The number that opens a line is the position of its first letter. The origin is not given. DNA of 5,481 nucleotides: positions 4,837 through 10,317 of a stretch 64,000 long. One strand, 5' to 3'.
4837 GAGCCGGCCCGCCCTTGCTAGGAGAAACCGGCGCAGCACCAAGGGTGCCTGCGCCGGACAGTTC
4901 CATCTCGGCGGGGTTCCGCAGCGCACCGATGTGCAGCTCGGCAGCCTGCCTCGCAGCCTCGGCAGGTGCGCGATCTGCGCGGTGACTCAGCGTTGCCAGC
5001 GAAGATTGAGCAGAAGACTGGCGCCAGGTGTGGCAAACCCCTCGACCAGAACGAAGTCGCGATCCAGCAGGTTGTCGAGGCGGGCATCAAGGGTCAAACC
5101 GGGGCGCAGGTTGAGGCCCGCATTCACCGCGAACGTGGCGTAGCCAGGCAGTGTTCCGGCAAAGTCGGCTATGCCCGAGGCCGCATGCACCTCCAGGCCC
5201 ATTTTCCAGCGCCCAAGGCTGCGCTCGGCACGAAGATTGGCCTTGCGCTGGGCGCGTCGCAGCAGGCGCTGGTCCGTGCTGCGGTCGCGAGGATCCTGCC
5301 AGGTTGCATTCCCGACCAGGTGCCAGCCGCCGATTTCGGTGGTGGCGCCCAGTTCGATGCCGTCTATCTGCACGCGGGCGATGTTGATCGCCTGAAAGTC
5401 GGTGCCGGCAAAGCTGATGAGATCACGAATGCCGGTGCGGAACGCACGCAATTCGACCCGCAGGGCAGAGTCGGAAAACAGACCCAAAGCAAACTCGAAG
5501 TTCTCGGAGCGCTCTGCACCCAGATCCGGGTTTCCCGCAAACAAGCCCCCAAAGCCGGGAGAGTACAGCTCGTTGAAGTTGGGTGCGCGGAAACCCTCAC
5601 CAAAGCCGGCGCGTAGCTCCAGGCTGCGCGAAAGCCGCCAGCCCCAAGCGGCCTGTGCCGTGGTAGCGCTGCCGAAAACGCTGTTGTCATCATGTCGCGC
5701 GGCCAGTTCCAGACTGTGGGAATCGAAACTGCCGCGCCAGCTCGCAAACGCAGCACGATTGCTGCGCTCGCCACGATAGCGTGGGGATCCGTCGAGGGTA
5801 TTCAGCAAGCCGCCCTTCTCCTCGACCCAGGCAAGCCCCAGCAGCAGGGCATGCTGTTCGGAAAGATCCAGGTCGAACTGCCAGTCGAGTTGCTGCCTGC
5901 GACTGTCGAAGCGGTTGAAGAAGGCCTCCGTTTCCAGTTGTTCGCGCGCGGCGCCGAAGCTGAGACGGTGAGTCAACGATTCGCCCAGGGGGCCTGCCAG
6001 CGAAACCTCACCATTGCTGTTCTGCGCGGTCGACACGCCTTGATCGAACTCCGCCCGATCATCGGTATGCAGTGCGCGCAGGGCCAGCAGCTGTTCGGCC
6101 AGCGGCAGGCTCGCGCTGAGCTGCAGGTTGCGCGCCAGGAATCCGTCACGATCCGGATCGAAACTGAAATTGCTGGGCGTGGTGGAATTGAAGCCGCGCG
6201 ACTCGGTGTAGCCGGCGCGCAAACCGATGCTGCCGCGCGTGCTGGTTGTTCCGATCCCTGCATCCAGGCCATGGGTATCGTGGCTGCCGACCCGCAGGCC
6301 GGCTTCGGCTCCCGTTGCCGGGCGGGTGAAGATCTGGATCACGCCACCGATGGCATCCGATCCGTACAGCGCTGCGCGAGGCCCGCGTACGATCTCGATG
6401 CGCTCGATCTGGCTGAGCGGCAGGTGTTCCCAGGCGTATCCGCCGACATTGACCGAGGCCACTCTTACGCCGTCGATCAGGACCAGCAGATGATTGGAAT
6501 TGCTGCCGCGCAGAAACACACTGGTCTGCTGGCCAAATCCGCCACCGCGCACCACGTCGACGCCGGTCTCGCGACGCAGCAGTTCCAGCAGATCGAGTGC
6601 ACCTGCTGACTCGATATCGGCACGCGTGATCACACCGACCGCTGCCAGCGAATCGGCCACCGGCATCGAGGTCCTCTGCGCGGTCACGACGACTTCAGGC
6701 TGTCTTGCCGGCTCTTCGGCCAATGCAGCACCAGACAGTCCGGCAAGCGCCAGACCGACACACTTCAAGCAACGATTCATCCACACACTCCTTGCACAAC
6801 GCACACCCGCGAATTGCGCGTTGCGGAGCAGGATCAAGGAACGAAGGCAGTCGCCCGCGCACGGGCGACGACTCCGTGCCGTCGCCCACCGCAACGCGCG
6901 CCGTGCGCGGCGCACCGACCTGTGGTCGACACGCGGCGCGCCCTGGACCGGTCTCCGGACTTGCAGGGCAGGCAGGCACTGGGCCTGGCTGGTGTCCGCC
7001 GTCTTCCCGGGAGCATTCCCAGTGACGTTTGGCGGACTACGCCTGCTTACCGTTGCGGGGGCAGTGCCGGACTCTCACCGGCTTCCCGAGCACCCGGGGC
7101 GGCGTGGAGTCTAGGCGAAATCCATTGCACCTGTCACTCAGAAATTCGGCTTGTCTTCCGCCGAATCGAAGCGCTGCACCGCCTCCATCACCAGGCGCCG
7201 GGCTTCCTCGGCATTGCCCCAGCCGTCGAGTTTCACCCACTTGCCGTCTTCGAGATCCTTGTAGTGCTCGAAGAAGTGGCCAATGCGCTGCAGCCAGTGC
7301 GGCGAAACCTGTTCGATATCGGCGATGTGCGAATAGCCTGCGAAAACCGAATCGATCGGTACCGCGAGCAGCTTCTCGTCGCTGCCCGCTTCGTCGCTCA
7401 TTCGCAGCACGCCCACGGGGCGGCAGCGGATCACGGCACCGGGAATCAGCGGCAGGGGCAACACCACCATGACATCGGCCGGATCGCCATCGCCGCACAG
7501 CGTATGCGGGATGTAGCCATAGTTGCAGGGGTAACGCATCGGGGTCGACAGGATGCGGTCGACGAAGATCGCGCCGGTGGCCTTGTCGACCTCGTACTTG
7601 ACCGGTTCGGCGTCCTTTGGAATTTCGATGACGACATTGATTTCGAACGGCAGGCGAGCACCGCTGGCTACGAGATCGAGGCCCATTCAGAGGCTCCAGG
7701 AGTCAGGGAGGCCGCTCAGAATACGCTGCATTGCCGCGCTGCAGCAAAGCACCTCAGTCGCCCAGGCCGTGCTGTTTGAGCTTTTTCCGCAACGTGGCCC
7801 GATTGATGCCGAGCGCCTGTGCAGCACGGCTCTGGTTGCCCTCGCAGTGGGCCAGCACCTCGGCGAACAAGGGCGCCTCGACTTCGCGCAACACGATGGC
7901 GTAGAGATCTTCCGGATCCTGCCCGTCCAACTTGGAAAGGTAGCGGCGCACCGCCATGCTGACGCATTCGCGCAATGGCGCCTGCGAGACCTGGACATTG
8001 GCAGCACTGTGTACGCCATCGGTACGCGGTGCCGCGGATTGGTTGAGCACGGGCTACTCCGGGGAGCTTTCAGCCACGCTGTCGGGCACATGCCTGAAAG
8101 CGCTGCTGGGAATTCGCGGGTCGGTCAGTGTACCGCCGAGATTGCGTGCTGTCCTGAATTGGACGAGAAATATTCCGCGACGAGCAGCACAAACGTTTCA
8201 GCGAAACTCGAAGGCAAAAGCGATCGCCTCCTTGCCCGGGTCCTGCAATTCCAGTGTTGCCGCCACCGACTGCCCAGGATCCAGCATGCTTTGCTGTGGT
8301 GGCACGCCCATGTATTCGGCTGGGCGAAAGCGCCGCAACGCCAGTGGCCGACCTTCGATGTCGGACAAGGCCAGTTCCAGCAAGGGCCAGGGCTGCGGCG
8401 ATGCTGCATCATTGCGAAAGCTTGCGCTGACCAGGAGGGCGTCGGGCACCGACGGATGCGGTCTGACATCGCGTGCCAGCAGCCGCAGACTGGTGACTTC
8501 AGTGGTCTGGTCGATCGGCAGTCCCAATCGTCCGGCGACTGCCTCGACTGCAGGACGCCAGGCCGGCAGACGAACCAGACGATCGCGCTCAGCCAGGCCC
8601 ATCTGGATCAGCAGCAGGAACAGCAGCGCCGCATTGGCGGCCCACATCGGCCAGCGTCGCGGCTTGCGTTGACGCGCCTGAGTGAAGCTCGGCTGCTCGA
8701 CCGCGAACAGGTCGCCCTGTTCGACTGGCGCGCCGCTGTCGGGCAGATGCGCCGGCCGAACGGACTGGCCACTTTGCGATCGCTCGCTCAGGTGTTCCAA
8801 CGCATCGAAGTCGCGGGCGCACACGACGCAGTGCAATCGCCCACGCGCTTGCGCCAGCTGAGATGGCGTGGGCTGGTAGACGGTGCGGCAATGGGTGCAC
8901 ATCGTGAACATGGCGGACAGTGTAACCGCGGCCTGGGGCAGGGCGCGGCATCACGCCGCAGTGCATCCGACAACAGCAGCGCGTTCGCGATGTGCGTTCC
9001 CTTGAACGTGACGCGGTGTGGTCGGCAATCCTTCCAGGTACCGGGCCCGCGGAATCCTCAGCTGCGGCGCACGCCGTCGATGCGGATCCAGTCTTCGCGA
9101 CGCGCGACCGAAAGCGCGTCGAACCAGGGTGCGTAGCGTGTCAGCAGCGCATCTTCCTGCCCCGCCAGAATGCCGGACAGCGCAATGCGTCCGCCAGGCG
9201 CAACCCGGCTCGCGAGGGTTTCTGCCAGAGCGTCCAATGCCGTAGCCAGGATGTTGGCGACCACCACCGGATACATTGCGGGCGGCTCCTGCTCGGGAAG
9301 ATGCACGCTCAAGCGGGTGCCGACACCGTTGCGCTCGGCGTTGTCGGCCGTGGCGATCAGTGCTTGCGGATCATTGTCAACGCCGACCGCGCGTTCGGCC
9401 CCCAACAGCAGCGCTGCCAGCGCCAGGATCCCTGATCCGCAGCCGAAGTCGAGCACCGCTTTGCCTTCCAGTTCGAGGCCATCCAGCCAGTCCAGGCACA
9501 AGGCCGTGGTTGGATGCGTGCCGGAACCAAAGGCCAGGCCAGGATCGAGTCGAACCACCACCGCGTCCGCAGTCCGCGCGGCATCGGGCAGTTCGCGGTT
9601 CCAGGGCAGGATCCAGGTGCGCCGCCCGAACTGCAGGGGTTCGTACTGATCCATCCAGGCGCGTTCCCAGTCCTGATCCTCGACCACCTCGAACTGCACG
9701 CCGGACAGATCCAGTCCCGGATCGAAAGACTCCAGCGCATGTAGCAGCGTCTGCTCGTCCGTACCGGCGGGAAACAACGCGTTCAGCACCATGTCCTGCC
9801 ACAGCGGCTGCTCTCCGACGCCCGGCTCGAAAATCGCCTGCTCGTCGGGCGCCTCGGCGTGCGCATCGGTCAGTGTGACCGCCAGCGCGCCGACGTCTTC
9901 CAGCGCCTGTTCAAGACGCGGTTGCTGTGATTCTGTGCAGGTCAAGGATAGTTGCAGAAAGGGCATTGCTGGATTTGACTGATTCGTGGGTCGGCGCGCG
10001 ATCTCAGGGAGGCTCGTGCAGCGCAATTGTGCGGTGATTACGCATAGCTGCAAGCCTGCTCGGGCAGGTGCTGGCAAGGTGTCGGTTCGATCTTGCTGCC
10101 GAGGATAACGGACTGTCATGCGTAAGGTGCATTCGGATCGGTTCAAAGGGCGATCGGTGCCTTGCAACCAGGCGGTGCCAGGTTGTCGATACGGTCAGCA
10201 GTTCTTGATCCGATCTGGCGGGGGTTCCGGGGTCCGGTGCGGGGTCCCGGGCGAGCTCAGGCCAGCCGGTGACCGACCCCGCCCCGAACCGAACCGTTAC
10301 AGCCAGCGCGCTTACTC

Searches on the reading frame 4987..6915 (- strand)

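Call 7: search_protein_families(library=pfam, proteins=[window:4987-6915:-], max_evalue=0.00001)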
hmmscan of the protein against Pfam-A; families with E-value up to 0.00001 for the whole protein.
window:4987-6915:- (642 aa): 2 families
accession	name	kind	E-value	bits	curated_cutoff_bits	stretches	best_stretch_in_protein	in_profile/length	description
PF00593.30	TonB_dep_Rec_b-barrel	-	4e-42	146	27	1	220-616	22-436/436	TonB dependent receptor-like, beta-barrel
PF07715.20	Plug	-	1.4e-27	96.7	23.9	1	86-192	2-107/107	TonB-dependent Receptor Plug Domain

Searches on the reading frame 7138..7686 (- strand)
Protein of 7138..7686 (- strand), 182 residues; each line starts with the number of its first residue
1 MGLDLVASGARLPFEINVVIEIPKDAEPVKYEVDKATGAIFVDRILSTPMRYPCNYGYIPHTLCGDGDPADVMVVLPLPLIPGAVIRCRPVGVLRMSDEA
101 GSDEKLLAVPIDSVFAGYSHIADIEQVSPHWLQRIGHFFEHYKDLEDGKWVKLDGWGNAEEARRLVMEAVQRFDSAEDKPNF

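Call 7: search_protein_families(library=pfam, proteins=[window:7138-7686:-], max_evalue=0.00001)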
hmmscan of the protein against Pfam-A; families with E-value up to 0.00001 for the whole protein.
window:7138-7686:- (182 aa): 1 family
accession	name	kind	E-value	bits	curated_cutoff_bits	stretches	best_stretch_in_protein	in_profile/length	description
PF00719.24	Pyrophosphatase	-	7.5e-57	191.9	23.5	1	18-173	1-152/153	Inorganic pyrophosphatase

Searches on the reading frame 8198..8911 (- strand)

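Call 7: search_protein_families(library=pfam, proteins=[window:8198-8911:-], max_evalue=0.00001)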
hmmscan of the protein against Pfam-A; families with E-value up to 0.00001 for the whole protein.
window:8198-8911:- (237 aa): 1 family
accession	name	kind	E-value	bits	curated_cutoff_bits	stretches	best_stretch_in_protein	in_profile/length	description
PF11906.13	DUF3426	-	1.7e-34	119.5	27.7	1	94-236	3-147/147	Protein of unknown function (DUF3426)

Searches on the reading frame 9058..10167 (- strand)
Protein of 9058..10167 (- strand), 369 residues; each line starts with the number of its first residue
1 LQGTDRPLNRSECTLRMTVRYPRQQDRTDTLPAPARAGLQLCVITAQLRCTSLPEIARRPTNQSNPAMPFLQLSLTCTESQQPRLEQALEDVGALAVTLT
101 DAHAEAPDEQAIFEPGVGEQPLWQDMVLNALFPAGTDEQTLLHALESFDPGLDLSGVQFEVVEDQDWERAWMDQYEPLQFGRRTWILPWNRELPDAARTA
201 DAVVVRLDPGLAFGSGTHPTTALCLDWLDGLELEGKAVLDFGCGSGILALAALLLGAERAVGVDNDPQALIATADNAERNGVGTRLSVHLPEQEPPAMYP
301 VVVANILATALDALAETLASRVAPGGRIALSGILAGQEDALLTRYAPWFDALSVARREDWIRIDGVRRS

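Call 3: search_protein_families(library=pfam, proteins=[window:9058-10167:-])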
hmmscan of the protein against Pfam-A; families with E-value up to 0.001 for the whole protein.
window:9058-10167:- (369 aa): 8 families
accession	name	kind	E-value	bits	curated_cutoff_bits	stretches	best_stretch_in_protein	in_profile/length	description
PF06325.19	PrmA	-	7e-93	311.8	22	1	70-367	2-295/296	Ribosomal protein L11 methyltransferase (PrmA)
PF13649.12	Methyltransf_25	-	1.4e-06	29.3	27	1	238-326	1-97/97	Methyltransferase domain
PF05175.20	MTS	-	2.3e-06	27.8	23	1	221-286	20-83/170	Methyltransferase small domain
PF13489.12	Methyltransf_23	-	2.9e-05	24.3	27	1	233-344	21-131/164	Methyltransferase domain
PF08242.18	Methyltransf_12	-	3e-05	25.1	30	1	239-327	1-97/98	Methyltransferase domain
PF13847.12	Methyltransf_31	-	8.7e-05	22.7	27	1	234-287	3-57/145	Methyltransferase domain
PF01135.25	PCMT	-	0.00015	22.1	20.3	1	220-291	61-131/210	Protein-L-isoaspartate(D-aspartate) O-methyltransferase (PCMT)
PF03602.21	Cons_hypoth95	-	0.0005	20.2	24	1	227-283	35-90/182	Conserved hypothetical protein 95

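Call 11: find_encoding_contigs(protein=window:9058-9969:-, flank=10000, max_places=6)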
Protein window:9058-9969:- (303 aa): no gene with exactly this product is on record in the collection.

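Call 12: find_related_loci(query=window:9058-9969:-, collection=genome_contigs, flank=10000)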
Query window:9058-9969:- (303 aa) in genome_contigs; peptide patterns used: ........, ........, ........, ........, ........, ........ (x = any residue, [..] = any of these).
599 stretches matched a pattern (row limit reached: there are more); 531 encode a relative of the query (tblastn E <= 1e-3); the best 80 are kept; 80 distinct loci.
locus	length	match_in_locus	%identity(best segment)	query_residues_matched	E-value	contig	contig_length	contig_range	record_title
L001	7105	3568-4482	72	1-303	1e-143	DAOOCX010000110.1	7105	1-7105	MAG TPA_asm: Thermomonas sp. isolate AMR_MDS_4007 NODE_9896_length_7105_cov_7.634326, whole genome shotgun sequence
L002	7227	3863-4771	72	1-303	8e-143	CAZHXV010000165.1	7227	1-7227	MAG TPA_asm: uncultured Aquimonas sp. isolate SRP344714_co1_123 genome assembly, contig: NODE_17991_length_7227_cov_6.80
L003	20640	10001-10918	73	2-303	2e-142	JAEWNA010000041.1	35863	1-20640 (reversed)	MAG: Proteobacteria bacterium isolate OH_PDB_150 k127_1152697, whole genome shotgun sequence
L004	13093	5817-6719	75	2-302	5e-142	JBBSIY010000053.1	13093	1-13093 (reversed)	MAG: Lysobacterales bacterium isolate LS4_concoct.038 LS4_concoct.038_K_3447021_L_13093_cov_9.0000, whole genome shotgun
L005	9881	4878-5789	72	1-303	1e-141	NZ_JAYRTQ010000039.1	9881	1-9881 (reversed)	MAG: Thermomonas sp. isolate NJ_NJASGE1bin.7 NODE_3812_length_9881_cov_6.294341, whole genome shotgun sequence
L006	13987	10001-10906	74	1-302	7e-141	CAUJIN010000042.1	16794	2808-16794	MAG: Pseudomonadota bacterium isolate KLAP67 genome assembly, contig: KLAP67_201963, whole genome shotgun sequence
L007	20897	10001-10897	72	1-299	9e-141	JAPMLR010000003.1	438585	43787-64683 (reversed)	Lysobacteraceae bacterium JHOS43 contig_3, whole genome shotgun sequence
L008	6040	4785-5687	71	2-302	5e-140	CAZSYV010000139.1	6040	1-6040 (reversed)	MAG TPA_asm: uncultured Klebsiella sp. isolate binchicken_co235_70 genome assembly, contig: NODE_28347_length_6040_cov_6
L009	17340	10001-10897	71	2-302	5e-137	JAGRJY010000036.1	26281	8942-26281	MAG: Lysobacterales bacterium isolate HKST-UBA257 k127_293802, whole genome shotgun sequence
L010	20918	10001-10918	71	2-303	3e-136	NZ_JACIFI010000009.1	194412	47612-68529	Xanthomonas sp. 3075 Ga0372492_09, whole genome shotgun sequence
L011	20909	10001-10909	71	2-302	4e-136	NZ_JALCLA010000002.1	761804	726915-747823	MAG: Chiayiivirga sp. isolate UW_DM_XAN1_1 Ga0455824_0011, whole genome shotgun sequence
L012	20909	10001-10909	72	2-300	6e-136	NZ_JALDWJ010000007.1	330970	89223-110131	Lysobacter sp. CFH 32150 Scaffold5_1, whole genome shotgun sequence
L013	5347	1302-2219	74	2-303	1e-136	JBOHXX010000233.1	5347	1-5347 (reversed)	MAG: Pseudoxanthomonas sp. isolate SE1525_metabat2.bin.2 NODE_1041_length_5347_cov_1.228544, whole genome shotgun sequen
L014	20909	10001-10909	74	2-300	1e-135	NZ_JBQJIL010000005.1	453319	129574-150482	Lysobacter sp. CA199 NODE_5_length_453319_cov_67.139190, whole genome shotgun sequence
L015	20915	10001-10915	74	2-302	4e-135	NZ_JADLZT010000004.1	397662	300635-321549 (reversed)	Lysobacter niastensis strain DSM 18481 Contig_4, whole genome shotgun sequence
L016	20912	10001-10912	74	2-301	1e-134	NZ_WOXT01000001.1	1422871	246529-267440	Noviluteimonas gilva strain HX-5-24 Scaffold1_1, whole genome shotgun sequence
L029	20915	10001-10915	69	2-302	6e-133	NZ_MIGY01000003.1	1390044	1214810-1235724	Xanthomonas arboricola strain CFBP 7645 XarjCFBP764503, whole genome shotgun sequence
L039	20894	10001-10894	71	2-299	3e-132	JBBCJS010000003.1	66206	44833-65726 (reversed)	MAG: Chiayiivirga flava isolate MAG_CPA_43 P10A_000000007720, whole genome shotgun sequence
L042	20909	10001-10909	73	2-300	5e-132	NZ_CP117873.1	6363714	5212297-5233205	Lysobacter enzymogenes strain Lj46 chromosome, complete genome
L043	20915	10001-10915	72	1-301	2e-131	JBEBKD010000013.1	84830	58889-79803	MAG: Lysobacteraceae bacterium isolate TF_15 NODE_99_length_84830_cov_43.463903, whole genome shotgun sequence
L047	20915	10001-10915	74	1-301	3e-131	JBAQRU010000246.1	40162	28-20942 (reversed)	MAG: Lysobacteraceae bacterium isolate MFD12000_ilm_asm_bin24 k127_25796, whole genome shotgun sequence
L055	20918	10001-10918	73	2-303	5e-130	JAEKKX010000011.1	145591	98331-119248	MAG: Lysobacterales bacterium isolate SH_71_25 SH_S37_scaffold_38, whole genome shotgun sequence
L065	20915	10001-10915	71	2-303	2e-129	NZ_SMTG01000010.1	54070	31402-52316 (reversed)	Luteimonas terrae strain THG-MD21 Scaffold7_1, whole genome shotgun sequence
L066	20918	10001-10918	74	1-302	2e-129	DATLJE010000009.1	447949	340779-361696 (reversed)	MAG TPA_asm: Luteimonas sp. isolate SMAG_U13688 k141_5634, whole genome shotgun sequence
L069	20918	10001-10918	70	1-302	3e-129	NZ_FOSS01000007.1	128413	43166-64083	Lysobacter sp. cf310, whole genome shotgun sequence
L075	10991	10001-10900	71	1-302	8e-129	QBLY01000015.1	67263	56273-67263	MAG: Lysobacteraceae bacterium isolate ULC165bin1 scaffold15_size67263, whole genome shotgun sequence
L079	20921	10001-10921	71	1-303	9e-129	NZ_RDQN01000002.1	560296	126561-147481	Pseudoxanthomonas spadix strain DSM 18855 DSM18855T_2, whole genome shotgun sequence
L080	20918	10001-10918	71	1-302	1e-128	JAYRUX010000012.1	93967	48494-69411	MAG: Luteimonas sp. isolate NJ_NJASGE2bin.6 NODE_244_length_93967_cov_4.130818, whole genome shotgun sequence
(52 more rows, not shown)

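Call 37: search_protein_families(library=pfam, proteins=[L029:8719-9999:-, L069:8286-9872:-, L003:8179-9915:-, L001:1341-2726:+, L043:8251-9996:-, L047:2009-3256:+, L039:6429-9116:+, L011:7989-9953:-, L066:7838-9958:-, L080:7812-9992:-], max_evalue=0.0001)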
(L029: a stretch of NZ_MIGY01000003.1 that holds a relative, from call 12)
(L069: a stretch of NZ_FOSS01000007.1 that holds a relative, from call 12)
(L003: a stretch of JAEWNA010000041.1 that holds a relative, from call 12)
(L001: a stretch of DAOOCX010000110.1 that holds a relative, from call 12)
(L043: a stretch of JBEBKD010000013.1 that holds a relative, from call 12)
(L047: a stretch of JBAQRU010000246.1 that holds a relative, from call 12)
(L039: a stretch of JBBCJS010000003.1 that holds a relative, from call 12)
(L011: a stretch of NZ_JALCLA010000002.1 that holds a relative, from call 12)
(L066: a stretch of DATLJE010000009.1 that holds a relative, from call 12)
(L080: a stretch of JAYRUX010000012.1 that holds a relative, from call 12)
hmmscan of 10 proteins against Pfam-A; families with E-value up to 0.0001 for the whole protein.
L029:8719-9999:- (426 aa): 0 families

L069:8286-9872:- (528 aa): 0 families

L003:8179-9915:- (578 aa): 0 families

L001:1341-2726:+ (461 aa): 0 families

L043:8251-9996:- (581 aa): 0 families

L047:2009-3256:+ (415 aa): 0 families

L039:6429-9116:+ (895 aa): 3 families
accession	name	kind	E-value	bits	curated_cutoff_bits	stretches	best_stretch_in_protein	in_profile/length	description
PF10503.15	Esterase_PHB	-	5.1e-15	55.8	23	1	189-359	17-189/219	Esterase PHB depolymerase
PF00756.26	Esterase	-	4.5e-06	27.1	22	1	172-301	9-149/251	Putative esterase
PF00326.27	Peptidase_S9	-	1.6e-05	25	22.6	1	215-300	12-97/213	Prolyl oligopeptidase family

L011:7989-9953:- (654 aa): 2 families
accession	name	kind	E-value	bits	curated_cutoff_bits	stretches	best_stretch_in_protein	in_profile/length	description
PF04151.21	PPC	-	3.9e-14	53.7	25.9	1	553-619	4-69/70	Bacterial pre-peptidase C-terminal domain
PF00041.27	fn3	-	1.1e-07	32.3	25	1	439-520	3-78/84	Fibronectin type III domain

L066:7838-9958:- (706 aa): 3 families
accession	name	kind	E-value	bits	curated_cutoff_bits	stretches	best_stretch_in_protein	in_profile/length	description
PF12802.13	MarR_2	-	1.2e-09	38.7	27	1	498-551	5-59/61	MarR family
PF12840.13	HTH_20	-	9.7e-09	35.5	27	1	496-543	2-49/51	Helix-turn-helix domain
PF01022.26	HTH_5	-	1.7e-05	25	22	1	497-542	1-45/47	Bacterial regulatory protein, arsR family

L080:7812-9992:- (726 aa): 0 families

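Call 81: search_protein_families(library=pfam, proteins=[L001:1341-2726:+, L001:2749-3522:+, L069:7321-8145:+, L069:8735-9964:-, L042:7648-8775:-, L011:6532-7914:-, L075:7489-9159:+, L075:9229-9957:+, L080:7740-9809:+, L016:8636-9973:+], max_evalue=0.001)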
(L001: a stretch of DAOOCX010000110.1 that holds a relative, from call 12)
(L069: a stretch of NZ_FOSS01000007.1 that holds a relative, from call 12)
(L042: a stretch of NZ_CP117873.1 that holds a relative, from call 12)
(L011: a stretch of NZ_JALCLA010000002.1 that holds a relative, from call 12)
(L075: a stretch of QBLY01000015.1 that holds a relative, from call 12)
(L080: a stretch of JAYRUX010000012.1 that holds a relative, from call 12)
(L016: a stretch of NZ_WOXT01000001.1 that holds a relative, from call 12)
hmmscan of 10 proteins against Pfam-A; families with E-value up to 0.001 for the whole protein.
L001:1341-2726:+ (461 aa): 0 families

L001:2749-3522:+ (257 aa): 0 families

L069:7321-8145:+ (274 aa): 0 families

L069:8735-9964:- (409 aa): 0 families

L042:7648-8775:- (375 aa): 0 families

L011:6532-7914:- (460 aa): 3 families
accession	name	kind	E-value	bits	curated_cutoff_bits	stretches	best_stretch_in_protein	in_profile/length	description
PF13688.12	Reprolysin_5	-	2.4e-10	41.4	27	1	192-383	7-164/196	Metallo-peptidase family M12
PF13582.12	Reprolysin_3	-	5e-07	30.7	22.4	1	220-353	8-123/123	Metallo-peptidase family M12B Reprolysin-like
PF13583.11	Reprolysin_4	-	2.9e-05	24.3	22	1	191-416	6-189/203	Metallo-peptidase family M12B Reprolysin-like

L075:7489-9159:+ (556 aa): 2 families
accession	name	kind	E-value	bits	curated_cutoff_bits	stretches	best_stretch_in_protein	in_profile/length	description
PF00884.28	Sulfatase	-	4.7e-59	200.6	25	1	243-537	2-300/301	Sulfatase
PF08019.17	EptA_B_N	-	2e-46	158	22.3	1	66-215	2-151/152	Phosphoethanolamine transferase EptA/EptB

L075:9229-9957:+ (242 aa): 0 families

L080:7740-9809:+ (689 aa): 0 families

L016:8636-9973:+ (445 aa): 0 families

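Call 91: search_protein_families(library=pfam, proteins=[L043:8251-9996:-, L043:5661-7427:+, L079:3851-5560:-, L079:1801-3840:-, L003:8295-9884:-, L003:6525-7559:-, L065:3938-5359:-, L065:6707-7735:-, L055:8312-9877:-, L055:2821-4182:-], max_evalue=0.001)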
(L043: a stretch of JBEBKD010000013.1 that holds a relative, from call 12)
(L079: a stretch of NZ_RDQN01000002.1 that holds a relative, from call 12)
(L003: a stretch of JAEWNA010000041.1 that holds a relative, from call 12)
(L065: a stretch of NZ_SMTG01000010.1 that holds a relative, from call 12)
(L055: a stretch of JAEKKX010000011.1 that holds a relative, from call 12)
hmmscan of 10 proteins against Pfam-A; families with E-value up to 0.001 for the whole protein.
L043:8251-9996:- (581 aa): 1 family
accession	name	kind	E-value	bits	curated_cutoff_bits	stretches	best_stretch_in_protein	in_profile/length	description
PF13688.12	Reprolysin_5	-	0.00057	20.6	27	0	302-367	94-163/196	Metallo-peptidase family M12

L043:5661-7427:+ (588 aa): 1 family
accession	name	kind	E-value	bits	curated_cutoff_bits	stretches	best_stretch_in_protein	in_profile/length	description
PF05231.19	MASE1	-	4e-24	85.7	29.8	1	91-359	11-296/299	MASE1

L079:3851-5560:- (569 aa): 1 family
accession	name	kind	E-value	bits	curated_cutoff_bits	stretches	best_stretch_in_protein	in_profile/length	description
PF03814.21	KdpA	-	8.5e-203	674.9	22.6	1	6-564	2-548/548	Potassium-transporting ATPase A subunit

L079:1801-3840:- (679 aa): 3 families
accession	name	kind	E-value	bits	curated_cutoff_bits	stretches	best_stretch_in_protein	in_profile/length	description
PF00122.25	E1-E2_ATPase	-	3.3e-33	115.2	28.1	1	109-282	8-179/181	E1-E2 ATPase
PF00702.32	Hydrolase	-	6.4e-26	92.4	26.4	1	300-527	1-191/191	haloacid dehalogenase-like hydrolase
PF08282.18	Hydrolase_3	-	0.00023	21.4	20.9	0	510-546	206-242/255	haloacid dehalogenase-like hydrolase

L003:8295-9884:- (529 aa): 1 family
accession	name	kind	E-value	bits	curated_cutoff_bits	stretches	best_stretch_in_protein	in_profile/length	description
PF05548.17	Peptidase_M11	-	0.00016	21.2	21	0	164-219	11-65/303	Gametolysin peptidase M11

L003:6525-7559:- (344 aa): 2 families
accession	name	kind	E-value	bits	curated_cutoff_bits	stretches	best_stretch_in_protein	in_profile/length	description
PF00591.27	Glycos_transf_3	-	4.6e-93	312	27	1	77-327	2-252/253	Glycosyl transferase family, a/b domain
PF02885.22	Glycos_trans_3N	-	2.4e-16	59.7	26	1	7-67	2-62/63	Glycosyl transferase family, helical bundle domain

L065:3938-5359:- (473 aa): 2 families
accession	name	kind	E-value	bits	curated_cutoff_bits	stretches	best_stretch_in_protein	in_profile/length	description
PF02518.31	HATPase_c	-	6.6e-18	65.6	26.4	1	362-471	3-109/111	Histidine kinase-, DNA gyrase B-, and HSP90-like ATPase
PF00512.31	HisKA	-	2.6e-05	24.6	26.9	1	259-306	2-55/66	His Kinase A (phospho-acceptor) domain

L065:6707-7735:- (342 aa): 1 family
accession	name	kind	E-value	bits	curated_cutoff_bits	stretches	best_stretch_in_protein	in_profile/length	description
PF01207.24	Dus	-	4.3e-79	266.3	20.4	1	24-329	2-306/311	Dihydrouridine synthase (Dus)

L055:8312-9877:- (521 aa): 0 families

L055:2821-4182:- (453 aa): 3 families
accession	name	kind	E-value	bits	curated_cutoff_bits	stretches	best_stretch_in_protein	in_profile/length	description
PF01769.21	MgtE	-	5.1e-33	114.5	27.6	1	323-446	1-125/125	Divalent cation transporter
PF03448.22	MgtE_N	-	4.1e-28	98.3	25.9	1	36-137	1-102/102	MgtE intracellular N domain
PF00571.33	CBS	-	2e-13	50.9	24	2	212-257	10-55/57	CBS domain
